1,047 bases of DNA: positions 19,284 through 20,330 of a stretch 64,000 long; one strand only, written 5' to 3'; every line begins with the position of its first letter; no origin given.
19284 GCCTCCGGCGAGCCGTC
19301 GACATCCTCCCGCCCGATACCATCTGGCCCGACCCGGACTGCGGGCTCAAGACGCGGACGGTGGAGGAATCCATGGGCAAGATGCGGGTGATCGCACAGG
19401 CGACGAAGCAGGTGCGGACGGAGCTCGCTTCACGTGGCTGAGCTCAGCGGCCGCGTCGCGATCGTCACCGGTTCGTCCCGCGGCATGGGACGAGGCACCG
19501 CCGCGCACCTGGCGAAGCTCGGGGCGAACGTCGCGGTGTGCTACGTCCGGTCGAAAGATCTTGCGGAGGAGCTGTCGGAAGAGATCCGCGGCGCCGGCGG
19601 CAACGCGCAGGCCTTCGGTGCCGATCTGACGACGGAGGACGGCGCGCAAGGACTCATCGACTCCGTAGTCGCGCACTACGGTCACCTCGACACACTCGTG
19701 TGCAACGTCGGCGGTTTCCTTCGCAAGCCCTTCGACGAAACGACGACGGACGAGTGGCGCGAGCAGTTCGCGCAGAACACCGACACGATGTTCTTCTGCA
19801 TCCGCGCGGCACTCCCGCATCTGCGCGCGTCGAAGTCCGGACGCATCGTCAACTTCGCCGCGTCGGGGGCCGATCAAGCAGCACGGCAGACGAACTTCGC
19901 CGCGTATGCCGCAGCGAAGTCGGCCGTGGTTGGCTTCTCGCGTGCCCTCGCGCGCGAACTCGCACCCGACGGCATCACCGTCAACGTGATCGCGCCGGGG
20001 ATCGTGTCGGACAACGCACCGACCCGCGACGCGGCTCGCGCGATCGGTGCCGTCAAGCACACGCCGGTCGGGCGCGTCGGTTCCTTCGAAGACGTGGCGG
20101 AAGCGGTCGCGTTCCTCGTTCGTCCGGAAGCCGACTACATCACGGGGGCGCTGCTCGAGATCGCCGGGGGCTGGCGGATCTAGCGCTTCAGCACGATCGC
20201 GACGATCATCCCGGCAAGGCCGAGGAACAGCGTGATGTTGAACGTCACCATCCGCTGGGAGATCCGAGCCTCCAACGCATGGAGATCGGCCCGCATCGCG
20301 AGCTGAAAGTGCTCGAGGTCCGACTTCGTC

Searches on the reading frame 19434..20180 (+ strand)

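Call 48: search_protein_families(library=pfam, proteins=[window:19434-20180:+], max_evalue=0.001)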
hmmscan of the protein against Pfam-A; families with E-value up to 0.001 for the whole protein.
window:19434-20180:+ (249 aa): 4 families
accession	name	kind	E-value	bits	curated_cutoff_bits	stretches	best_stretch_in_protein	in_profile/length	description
PF13561.12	adh_short_C2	-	7.3e-52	176.7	27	1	15-247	5-235/236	Enoyl-(Acyl carrier protein) reductase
PF00106.31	adh_short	-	6e-47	160.1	26.6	1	7-192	1-183/195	short chain dehydrogenase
PF08659.16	KR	-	8e-09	36.1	22.6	1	10-187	4-174/180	KR domain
PF23441.1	SDR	-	3.2e-08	33.7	27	1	10-246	11-254/258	SDR-like rossmann domain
